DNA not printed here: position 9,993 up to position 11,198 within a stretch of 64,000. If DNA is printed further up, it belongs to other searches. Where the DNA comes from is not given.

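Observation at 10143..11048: The radical SAM domain mixes MoaA and viperin signatures but lacks MoaA's cyclase features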

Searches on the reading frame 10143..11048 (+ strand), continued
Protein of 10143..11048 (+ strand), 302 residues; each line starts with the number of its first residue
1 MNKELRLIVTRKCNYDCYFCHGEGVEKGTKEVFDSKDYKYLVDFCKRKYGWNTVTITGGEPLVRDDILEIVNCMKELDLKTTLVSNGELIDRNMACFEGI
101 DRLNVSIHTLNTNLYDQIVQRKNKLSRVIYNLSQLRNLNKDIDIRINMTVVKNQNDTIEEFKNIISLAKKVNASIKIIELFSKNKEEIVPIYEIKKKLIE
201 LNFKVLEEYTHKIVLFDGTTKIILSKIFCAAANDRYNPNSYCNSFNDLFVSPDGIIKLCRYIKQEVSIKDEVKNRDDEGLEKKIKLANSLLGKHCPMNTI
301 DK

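Call 77: search_protein_families(library=pfam, proteins=[L046:3019-3918:+, L043:8782-9999:+, L043:10204-12027:+, L034:6959-7483:+, L049:7023-8066:+, L052:1301-2233:+, L047:6869-7999:+, L047:8631-10778:+, L053:8233-8937:+, L056:2877-4706:+], max_evalue=0.001)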
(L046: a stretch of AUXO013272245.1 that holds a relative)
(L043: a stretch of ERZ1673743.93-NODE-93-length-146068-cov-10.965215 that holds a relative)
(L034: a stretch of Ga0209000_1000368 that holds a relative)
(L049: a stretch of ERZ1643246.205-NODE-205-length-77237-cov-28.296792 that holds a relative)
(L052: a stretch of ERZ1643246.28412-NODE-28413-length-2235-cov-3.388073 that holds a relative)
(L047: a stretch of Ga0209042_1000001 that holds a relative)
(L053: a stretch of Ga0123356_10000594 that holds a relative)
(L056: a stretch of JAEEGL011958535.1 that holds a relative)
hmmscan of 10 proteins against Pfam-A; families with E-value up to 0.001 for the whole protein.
L046:3019-3918:+ (300 aa): 1 family
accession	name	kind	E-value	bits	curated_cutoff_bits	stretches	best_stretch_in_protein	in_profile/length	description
PF04055.27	Radical_SAM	-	0.00058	20.5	29.5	0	24-161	5-163/166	Radical SAM superfamily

L043:8782-9999:+ (406 aa): 2 families
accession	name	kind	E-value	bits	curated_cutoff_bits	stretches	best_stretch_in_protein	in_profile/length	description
PF00155.27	Aminotran_1_2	-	5e-55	187.6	19.7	1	35-387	3-351/361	Aminotransferase class I and II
PF01041.23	DegT_DnrJ_EryC1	-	0.00024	20.9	19.8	1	102-207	47-145/360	DegT/DnrJ/EryC1/StrS aminotransferase family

L043:10204-12027:+ (608 aa): 0 families

L034:6959-7483:+ (175 aa): 0 families

L049:7023-8066:+ (348 aa): 1 family
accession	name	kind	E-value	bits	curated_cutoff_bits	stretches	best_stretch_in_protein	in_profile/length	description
PF01966.28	HD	-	3.9e-05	24.4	22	1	60-147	1-89/116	HD domain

L052:1301-2233:+ (311 aa): 1 family
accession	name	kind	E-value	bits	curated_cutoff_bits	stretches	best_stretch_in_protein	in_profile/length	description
PF01966.28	HD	-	1.1e-05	26.2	22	1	60-146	1-88/116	HD domain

L047:6869-7999:+ (377 aa): 0 families

L047:8631-10778:+ (716 aa): 7 families
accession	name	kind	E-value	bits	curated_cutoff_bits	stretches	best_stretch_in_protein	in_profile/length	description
PF01041.23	DegT_DnrJ_EryC1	-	9.5e-75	252.5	19.8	1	184-548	6-349/360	DegT/DnrJ/EryC1/StrS aminotransferase family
PF00293.34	NUDIX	-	8.2e-22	78.1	21.1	2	594-704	4-122/134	NUDIX domain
PF00266.25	Aminotran_5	-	7.4e-10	38.8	21.5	1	205-472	44-324/371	Aminotransferase class-V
PF00155.27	Aminotran_1_2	-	3.1e-09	36.9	19.7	1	192-339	30-200/361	Aminotransferase class I and II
PF01053.26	Cys_Met_Meta_PP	-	1.4e-08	34.2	27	1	198-324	44-173/381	Cys/Met metabolism PLP-dependent enzyme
PF01212.27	Beta_elim_lyase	-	1.4e-07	31.6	27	1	200-324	28-168/288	Beta-eliminating lyase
PF14815.12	NUDIX_4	-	6.6e-07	29.5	35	1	596-652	2-55/113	NUDIX domain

L053:8233-8937:+ (235 aa): 0 families

L056:2877-4706:+ (610 aa): 4 families
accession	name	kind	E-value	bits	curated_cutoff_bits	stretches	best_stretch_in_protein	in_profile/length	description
PF03466.25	LysR_substrate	-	3.1e-29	102.3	28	1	94-299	3-205/209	LysR substrate binding domain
PF04055.27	Radical_SAM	-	9e-24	85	29.5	1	316-469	2-162/166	Radical SAM superfamily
PF00126.33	HTH_1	-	4.8e-20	71.7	26.6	1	9-68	1-60/60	Bacterial regulatory helix-turn-helix protein, lysR family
PF13353.11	Fer4_12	-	2.1e-11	44.7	22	1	315-434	9-133/137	4Fe-4S single cluster domain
